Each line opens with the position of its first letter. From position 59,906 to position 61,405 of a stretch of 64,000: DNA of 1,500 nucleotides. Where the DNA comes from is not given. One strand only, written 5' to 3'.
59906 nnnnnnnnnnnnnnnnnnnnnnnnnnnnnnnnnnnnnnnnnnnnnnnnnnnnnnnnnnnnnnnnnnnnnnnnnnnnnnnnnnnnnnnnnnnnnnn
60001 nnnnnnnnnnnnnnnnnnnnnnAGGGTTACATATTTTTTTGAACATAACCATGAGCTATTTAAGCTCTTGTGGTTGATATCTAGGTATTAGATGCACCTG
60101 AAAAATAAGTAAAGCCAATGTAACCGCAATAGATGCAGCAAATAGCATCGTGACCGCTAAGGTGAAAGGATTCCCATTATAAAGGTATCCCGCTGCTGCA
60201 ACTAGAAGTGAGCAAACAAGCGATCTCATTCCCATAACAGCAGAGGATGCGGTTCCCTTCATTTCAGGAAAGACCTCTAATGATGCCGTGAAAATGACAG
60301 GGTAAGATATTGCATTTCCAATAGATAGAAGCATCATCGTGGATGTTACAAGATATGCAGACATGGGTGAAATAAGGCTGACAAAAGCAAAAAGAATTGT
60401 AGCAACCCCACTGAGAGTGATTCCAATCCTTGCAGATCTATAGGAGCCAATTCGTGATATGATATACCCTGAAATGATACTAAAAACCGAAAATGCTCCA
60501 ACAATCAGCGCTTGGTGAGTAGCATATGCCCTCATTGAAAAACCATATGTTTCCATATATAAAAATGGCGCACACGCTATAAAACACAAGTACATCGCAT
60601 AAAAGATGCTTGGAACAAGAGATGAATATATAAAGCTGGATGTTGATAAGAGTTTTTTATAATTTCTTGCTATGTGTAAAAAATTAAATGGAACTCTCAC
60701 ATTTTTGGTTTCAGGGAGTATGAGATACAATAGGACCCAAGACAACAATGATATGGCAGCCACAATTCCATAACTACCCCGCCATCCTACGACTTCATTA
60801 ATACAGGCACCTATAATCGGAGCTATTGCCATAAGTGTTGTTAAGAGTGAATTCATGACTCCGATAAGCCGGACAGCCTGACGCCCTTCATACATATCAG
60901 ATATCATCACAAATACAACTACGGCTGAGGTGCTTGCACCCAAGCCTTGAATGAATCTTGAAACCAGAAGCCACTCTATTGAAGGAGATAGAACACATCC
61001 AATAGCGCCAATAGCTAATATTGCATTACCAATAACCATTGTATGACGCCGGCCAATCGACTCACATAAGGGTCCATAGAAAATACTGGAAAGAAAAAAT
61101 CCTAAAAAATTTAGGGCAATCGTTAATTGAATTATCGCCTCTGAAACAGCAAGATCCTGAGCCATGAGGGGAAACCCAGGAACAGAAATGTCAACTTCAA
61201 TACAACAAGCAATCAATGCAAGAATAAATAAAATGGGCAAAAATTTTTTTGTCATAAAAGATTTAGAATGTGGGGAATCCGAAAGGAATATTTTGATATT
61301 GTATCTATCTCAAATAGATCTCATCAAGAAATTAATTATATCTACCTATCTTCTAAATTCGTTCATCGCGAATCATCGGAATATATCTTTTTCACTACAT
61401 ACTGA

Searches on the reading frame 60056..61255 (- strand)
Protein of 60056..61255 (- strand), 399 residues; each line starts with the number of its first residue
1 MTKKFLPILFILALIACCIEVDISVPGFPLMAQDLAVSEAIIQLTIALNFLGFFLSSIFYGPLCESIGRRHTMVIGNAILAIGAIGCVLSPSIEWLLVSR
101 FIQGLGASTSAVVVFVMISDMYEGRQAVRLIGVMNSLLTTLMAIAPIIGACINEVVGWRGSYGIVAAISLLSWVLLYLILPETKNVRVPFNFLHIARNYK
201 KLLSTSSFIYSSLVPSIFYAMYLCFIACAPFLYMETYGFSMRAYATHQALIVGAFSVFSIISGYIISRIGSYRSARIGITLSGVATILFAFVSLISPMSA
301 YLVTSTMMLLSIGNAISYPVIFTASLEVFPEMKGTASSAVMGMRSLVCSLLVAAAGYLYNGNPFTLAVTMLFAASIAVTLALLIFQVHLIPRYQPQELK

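Call 82: search_protein_families(library=pfam, proteins=[window:60056-61255:-], max_evalue=0.0001)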
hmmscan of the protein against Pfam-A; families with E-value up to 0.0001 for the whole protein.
window:60056-61255:- (399 aa): 3 families
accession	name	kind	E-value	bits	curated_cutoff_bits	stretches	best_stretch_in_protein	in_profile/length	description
PF07690.21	MFS_1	-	3e-45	155.1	33.4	1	12-350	3-345/347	Major Facilitator Superfamily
PF00083.30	Sugar_tr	-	2e-12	47.2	22.3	1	39-184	45-195/452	Sugar (and other) transporter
PF13347.12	MFS_2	-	1.6e-05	24.1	27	0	38-123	257-344/427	MFS/sugar transport protein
